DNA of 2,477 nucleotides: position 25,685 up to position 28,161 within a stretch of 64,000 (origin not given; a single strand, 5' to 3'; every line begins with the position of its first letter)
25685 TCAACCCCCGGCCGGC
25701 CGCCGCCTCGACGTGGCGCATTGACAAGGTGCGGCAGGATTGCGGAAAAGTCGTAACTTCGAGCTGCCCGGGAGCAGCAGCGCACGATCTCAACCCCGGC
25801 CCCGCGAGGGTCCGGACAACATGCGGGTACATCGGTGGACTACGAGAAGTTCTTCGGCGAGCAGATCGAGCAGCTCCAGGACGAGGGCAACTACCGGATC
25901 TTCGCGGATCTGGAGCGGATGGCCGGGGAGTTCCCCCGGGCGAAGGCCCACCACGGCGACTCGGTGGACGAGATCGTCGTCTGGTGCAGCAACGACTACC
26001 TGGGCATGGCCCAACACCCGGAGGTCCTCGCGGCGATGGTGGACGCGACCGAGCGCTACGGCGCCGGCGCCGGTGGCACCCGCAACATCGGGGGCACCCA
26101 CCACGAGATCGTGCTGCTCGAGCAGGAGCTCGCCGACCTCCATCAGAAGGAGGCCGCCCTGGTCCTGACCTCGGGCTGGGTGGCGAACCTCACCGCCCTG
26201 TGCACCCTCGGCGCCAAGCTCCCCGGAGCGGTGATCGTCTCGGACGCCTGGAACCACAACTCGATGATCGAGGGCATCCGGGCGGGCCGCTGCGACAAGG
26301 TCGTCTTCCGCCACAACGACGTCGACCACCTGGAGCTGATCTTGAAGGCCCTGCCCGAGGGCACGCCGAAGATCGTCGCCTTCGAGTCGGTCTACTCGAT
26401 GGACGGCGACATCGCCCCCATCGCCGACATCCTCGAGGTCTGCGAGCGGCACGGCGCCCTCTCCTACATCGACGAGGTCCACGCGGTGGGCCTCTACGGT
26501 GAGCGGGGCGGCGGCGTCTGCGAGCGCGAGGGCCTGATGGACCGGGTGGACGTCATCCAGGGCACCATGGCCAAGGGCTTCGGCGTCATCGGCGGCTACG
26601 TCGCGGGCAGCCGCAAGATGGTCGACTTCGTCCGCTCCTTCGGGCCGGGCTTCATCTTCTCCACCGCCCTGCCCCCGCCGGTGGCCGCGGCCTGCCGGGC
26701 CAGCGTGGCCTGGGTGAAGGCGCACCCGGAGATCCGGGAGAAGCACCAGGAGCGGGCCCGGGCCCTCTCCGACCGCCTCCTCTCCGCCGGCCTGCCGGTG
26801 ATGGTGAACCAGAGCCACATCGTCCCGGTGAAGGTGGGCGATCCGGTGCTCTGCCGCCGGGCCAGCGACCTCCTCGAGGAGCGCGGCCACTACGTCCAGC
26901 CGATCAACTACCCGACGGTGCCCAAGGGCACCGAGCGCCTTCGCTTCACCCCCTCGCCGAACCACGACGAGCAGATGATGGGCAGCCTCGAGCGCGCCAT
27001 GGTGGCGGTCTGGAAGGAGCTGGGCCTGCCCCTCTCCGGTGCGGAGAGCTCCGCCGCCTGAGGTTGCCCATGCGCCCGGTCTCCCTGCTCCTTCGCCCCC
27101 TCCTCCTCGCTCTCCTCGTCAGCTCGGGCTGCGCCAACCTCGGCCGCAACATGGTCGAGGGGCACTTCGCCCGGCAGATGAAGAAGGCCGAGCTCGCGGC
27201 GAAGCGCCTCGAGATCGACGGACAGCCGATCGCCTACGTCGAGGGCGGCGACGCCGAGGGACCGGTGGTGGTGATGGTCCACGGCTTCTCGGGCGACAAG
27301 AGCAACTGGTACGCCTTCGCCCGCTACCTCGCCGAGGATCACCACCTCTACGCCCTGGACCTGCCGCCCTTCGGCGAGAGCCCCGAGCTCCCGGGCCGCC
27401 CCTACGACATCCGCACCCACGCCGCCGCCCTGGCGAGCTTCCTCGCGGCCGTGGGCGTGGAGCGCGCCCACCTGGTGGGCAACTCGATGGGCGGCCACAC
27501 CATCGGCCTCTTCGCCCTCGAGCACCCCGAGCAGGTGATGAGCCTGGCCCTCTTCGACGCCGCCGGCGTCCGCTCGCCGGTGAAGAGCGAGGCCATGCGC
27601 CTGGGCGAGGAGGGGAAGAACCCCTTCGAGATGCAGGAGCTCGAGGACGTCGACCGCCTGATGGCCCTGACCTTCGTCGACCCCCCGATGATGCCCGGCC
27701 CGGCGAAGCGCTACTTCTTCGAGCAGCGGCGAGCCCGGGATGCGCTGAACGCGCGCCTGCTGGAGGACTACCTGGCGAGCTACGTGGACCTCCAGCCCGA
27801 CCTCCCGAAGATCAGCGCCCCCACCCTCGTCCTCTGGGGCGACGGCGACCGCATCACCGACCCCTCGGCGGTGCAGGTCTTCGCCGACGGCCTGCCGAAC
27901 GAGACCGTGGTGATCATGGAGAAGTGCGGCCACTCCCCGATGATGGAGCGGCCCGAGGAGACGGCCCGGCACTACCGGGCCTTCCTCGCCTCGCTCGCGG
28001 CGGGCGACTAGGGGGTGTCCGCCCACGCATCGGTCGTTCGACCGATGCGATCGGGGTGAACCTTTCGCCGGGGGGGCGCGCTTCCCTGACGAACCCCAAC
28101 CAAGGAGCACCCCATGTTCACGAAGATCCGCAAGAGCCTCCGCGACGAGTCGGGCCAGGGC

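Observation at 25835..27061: ALAS-type (C4/Shemin) 5-aminolevulinate synthase in a myxobacterial context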

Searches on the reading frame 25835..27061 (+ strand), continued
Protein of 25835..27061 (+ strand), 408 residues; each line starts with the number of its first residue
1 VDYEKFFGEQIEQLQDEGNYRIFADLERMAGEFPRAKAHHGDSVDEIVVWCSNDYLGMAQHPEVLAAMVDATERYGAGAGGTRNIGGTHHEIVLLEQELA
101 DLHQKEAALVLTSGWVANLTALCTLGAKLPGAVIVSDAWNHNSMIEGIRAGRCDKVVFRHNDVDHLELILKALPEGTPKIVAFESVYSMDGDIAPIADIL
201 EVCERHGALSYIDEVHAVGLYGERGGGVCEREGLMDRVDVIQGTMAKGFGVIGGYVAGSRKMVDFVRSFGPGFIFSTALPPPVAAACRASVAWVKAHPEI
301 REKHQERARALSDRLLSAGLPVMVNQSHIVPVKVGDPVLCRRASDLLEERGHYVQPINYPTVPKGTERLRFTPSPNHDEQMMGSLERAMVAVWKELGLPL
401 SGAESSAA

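Call 39: find_encoding_contigs(protein=P0006, flank=10000, max_places=2)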
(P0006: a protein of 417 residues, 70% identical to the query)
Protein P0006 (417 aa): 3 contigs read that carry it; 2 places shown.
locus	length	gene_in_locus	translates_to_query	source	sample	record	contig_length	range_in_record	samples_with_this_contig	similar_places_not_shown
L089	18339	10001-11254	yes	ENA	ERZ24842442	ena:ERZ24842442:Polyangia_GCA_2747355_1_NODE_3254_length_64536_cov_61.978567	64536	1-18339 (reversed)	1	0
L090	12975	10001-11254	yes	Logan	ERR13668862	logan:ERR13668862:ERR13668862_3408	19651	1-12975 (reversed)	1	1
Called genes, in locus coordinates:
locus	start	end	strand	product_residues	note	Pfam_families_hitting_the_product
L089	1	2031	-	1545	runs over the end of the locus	PF01344:Kelch_1 (weak)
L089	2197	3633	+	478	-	-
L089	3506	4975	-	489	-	PF13490:zf-HC2 (weak), PF04773:FecR (faint)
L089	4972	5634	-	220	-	PF04542:Sigma70_r2, PF08281:Sigma70_r4_2, PF22233:PhyR_sigma-like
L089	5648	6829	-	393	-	-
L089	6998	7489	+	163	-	PF21527:Stv (weak)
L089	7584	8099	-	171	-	-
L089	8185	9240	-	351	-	-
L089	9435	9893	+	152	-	-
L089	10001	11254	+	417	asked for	PF00155:Aminotran_1_2, PF00266:Aminotran_5 (weak), PF01053:Cys_Met_Meta_PP (weak)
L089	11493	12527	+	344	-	PF00318:Ribosomal_S2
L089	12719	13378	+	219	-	PF00889:EF_TS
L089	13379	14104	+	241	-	PF00696:AA_kinase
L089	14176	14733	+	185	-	PF01765:RRF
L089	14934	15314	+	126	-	PF07238:PilZ (weak)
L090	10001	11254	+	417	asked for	PF00155:Aminotran_1_2, PF00266:Aminotran_5 (weak), PF01053:Cys_Met_Meta_PP (weak)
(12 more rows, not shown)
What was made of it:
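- P0006 lies on a contig from a bin named Polyangia, next to rpsB-tsf-pyrH-frr (call 39). In a Polyangia relative it lies in a core housekeeping neighbourhood next to rpsB-tsf-pyrH-frr (call 39).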

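Call 40: find_encoding_contigs(protein=P0007, flank=10000, max_places=2)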
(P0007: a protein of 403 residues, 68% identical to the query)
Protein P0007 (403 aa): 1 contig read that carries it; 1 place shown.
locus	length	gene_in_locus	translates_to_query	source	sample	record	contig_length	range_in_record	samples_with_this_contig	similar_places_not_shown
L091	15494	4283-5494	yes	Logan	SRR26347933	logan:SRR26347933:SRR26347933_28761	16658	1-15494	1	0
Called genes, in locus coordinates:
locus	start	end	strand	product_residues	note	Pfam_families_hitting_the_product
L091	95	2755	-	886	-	PF00092:VWA, PF13519:VWA_2, PF13768:VWA_3 (weak), PF26766:Choice_anch_L (faint)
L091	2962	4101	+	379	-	-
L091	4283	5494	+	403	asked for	PF00155:Aminotran_1_2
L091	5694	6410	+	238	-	PF07811:TadE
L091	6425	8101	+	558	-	-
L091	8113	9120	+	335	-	-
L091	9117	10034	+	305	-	PF27226:AF_1845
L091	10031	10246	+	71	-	-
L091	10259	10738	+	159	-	-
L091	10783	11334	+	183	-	-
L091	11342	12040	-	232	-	-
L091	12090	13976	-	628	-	PF00614:PLDc (faint), PF13091:PLDc_2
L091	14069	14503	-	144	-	-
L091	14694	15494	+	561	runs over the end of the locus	PF02518:HATPase_c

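Call 48: search_solved_structures(query=window:25835-27061:+, show_alignments=5, max_evalue=1e-100)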
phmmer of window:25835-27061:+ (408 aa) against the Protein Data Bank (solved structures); distinct sequences matched with E-value up to 1e-100: 5.
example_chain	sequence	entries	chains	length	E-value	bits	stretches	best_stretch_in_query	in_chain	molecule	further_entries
7x98_A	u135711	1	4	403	4.5e-148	496.7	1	1-399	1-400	5-aminolevulinate synthase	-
2bwn_A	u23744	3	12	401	2.2e-137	461.5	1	1-394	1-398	5-AMINOLEVULINATE SYNTHASE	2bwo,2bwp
5qqq_B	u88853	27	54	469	9.6e-124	416.6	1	2-403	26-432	5-aminolevulinate synthase, erythroid-specific, mitochondrial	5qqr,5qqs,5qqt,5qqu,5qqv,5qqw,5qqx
8eim_A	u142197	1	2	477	1.6e-114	386.2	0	2-231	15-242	5-aminolevulinate synthase, mitochondrial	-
5txr_B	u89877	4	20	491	1.8e-114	386.1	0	2-231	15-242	5-aminolevulinate synthase, mitochondrial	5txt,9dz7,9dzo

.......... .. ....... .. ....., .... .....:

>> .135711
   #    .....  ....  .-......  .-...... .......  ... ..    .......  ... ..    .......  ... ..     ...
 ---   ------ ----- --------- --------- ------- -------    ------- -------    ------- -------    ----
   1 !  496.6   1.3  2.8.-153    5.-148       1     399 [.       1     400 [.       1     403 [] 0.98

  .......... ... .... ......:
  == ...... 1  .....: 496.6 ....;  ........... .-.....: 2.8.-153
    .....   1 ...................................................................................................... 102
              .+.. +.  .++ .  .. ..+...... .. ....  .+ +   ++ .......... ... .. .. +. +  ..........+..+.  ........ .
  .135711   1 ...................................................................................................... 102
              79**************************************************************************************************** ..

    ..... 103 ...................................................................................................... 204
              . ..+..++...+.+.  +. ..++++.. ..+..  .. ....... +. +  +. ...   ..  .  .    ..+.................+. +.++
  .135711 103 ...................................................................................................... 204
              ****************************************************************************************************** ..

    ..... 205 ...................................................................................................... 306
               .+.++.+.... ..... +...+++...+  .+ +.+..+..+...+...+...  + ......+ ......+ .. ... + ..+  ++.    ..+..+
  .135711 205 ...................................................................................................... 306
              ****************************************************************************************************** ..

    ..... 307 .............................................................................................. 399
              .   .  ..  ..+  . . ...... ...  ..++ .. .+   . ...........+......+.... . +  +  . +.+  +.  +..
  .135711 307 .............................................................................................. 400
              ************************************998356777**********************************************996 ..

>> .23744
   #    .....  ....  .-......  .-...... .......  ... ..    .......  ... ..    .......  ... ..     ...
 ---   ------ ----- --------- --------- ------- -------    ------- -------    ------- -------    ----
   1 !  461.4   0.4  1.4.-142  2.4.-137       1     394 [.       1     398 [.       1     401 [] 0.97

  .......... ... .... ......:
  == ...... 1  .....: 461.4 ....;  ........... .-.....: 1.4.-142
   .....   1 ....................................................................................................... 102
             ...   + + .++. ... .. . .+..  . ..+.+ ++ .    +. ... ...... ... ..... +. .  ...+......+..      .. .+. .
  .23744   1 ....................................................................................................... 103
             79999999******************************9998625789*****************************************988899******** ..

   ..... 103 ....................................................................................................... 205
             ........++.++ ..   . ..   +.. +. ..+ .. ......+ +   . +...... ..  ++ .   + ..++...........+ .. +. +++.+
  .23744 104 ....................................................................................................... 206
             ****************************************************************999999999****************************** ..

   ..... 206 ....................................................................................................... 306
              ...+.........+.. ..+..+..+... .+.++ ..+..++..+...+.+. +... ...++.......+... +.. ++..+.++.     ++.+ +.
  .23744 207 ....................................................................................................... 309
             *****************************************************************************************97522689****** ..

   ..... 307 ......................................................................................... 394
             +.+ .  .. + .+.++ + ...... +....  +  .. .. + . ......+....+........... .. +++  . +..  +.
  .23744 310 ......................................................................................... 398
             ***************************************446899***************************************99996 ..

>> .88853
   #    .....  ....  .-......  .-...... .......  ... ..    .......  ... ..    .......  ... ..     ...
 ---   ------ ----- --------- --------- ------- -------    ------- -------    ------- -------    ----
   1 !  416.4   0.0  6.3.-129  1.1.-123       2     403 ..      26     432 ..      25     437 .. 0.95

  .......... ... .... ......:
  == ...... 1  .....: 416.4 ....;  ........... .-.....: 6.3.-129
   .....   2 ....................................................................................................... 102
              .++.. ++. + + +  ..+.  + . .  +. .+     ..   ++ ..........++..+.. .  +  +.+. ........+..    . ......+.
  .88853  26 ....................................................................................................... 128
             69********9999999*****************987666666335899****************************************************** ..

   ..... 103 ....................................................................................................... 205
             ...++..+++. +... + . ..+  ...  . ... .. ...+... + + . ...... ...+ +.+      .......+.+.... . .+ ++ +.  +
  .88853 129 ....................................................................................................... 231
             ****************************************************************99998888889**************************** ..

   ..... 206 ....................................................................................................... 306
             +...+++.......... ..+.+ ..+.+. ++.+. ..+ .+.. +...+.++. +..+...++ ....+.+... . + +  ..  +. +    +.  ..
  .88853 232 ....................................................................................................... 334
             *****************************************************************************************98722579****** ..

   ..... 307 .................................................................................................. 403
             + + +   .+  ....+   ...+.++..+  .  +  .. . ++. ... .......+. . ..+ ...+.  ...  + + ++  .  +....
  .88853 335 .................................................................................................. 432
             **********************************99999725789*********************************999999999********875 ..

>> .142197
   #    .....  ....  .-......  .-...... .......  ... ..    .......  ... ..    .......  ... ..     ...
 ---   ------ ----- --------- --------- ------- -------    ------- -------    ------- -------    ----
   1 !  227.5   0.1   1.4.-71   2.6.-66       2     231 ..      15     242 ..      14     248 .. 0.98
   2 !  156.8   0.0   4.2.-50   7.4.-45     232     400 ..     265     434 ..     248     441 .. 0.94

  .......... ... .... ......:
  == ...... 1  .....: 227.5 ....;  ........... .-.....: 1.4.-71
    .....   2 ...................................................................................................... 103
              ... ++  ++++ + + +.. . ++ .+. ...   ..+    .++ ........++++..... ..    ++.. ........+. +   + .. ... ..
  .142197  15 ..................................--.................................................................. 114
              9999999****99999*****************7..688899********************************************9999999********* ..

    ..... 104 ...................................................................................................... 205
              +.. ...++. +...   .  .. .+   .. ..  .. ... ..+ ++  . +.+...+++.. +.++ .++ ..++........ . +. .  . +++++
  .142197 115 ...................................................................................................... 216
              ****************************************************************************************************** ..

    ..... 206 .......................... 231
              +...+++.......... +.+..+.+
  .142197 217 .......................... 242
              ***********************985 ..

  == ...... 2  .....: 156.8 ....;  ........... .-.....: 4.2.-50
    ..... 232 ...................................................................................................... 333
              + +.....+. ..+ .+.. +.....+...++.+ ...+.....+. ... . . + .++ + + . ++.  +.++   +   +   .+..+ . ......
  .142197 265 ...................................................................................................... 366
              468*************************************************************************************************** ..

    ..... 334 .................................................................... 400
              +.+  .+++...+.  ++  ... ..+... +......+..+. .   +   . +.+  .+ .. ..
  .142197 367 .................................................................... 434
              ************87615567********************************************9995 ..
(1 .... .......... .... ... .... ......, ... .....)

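Call 53: find_related_loci(query=A1, collection=metagenome_contigs, flank=10000)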
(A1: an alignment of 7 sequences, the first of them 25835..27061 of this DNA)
Query A1 (408 aa) in metagenome_contigs; peptide patterns used: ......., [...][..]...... (x = any residue, [..] = any of these).
600 stretches matched a pattern (row limit reached: there are more); 594 encode a relative of the query (tblastn E <= 1e-3); the best 80 are kept; 80 distinct loci.
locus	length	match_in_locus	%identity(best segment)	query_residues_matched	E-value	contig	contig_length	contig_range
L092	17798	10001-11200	63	1-398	1e-168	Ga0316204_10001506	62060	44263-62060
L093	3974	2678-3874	60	1-398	2e-173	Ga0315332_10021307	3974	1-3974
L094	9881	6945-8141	61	1-398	3e-167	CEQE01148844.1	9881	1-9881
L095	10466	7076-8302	59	1-408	3e-164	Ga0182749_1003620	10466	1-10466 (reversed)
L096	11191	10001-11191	61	1-396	5e-163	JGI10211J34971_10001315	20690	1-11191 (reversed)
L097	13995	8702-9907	58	1-401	2e-162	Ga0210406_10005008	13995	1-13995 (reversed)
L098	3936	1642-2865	57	1-407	2e-167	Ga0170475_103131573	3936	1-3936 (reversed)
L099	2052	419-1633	60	1-404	4e-174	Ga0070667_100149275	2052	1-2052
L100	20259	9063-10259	59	1-398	2e-160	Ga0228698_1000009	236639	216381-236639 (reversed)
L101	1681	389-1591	62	1-398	2e-174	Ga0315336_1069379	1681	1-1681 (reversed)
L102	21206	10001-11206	57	1-401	9e-160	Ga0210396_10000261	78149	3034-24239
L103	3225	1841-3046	60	1-401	1e-167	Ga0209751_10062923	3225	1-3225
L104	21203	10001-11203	57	1-400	3e-159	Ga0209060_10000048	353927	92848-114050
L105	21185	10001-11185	61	1-396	3e-159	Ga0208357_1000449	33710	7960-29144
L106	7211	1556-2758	58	1-401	3e-159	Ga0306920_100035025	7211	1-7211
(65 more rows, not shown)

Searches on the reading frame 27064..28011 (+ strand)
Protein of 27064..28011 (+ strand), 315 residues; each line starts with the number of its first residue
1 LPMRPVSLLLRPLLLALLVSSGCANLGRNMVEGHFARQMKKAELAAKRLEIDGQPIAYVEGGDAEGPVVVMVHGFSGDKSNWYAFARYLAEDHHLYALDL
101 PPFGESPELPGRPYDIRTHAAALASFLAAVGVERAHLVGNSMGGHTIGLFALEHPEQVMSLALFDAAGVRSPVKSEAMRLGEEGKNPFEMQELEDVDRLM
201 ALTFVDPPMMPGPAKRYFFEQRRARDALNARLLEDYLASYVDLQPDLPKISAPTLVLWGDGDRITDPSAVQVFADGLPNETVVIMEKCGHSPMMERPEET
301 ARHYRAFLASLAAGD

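Call 3: search_protein_families(library=ncbifam, proteins=[window:27064-28011:+], max_evalue=0.001)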
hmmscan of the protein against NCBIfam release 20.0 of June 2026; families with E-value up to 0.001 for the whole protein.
window:27064-28011:+ (315 aa): 32 families (the best 25 are shown)
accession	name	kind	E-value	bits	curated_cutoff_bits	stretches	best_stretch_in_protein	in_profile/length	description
NF011457.0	PRK14875.1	equivalog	7.9e-40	137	307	1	36-308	102-369/372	acetoin dehydrogenase dihydrolipoyllysine-residue acetyltransferase subunit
NF051488.1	bifunc_PcaDC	exception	8.8e-27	94.2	390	1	61-310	7-252/375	bifunctional 3-oxoadipate enol-lactonase/4-carboxymuconolactone decarboxylase PcaDC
NF045632.1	hydroxlase_HsaD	equivalog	4e-26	91.6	400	1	40-309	8-289/290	4,5:9,10-diseco-3-hydroxy-5,9,17-trioxoandrosta-1(10),2-diene-4-oate hydrolase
TIGR02427.1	protocat_pcaD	equivalog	3.6e-24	85.5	255.85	1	60-308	7-250/251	3-oxoadipate enol-lactonase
NF050089.1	i_nPHAscl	equivalog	8e-23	80.9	300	2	53-170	6-121/288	intracellular short-chain-length polyhydroxyalkanoate depolymerase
TIGR01738.1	bioH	equivalog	1.5e-22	80.4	206.95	1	67-307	5-244/245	pimeloyl-ACP methyl ester esterase BioH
TIGR03695.1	menH_SHCHC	equivalog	5.5e-21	75.1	208.55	1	66-308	2-251/252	2-succinyl-6-hydroxy-2,4-cyclohexadiene-1-carboxylate synthase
NF051487.1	bifunc_PcaCD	exception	1.6e-17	63.7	430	1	62-309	168-412/413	bifunctional 4-carboxymuconolactone decarboxylase/3-oxoadipate enol-lactonase PcaCD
NF002938.0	PRK03592.1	equivalog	4e-17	62.5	241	1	39-176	5-137/298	haloalkane dehalogenase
TIGR03343.1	biphenyl_bphD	equivalog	2.7e-16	59.6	462.15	1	57-308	23-280/282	2-hydroxy-6-oxo-6-phenylhexa-2,4-dienoate hydrolase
TIGR03611.1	RutD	equivalog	1.5e-14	54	238.5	1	62-166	9-113/258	pyrimidine utilization protein D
NF052614.1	AB_fold_OlsI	equivalog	4.4e-14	52.6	385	1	70-309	21-256/272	ornithine lipid biosynthesis O-acyltransferase OlsI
TIGR03056.1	bchO_mg_che_rel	equivalog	2.6e-12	46.4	172.55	1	46-154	8-116/278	alpha/beta fold hydrolase BchO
NF008340.0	PRK11126.1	equivalog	1.9e-11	43.7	261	1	63-154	11-99/255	2-succinyl-6-hydroxy-2,4-cyclohexadiene-1-carboxylate synthase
NF007954.0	PRK10673.1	equivalog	2.9e-11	43.1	399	1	68-174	18-122/255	esterase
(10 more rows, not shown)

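Call 4: search_protein_families(library=pfam, proteins=[window:27064-28011:+], max_evalue=0.001)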
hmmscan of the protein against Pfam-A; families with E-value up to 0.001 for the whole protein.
window:27064-28011:+ (315 aa): 4 families
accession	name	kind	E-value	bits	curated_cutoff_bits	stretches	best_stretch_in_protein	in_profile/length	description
PF00561.26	Abhydrolase_1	-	3.4e-31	109.2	25.8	1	67-297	1-245/245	alpha/beta hydrolase fold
PF12697.13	Abhydrolase_6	-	6.2e-26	92.8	26.3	1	69-302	1-216/217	Alpha/beta hydrolase family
PF12146.15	Hydrolase_4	-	2.1e-18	67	27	1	68-296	6-238/239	Serine aminopeptidase, S33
PF03096.20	Ndr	-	7.9e-05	22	23.3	1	122-308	88-276/283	Ndr family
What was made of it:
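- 27064..28011 (+): Adjacent alpha/beta-fold hydrolase with an N-terminal signal/lipobox-like sequence. Probably co-transcribed (gap of 2-8 nt), but not a conserved partner of ALAS. Pfam Abhydrolase_1 at 3.4e-31 (call 4).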
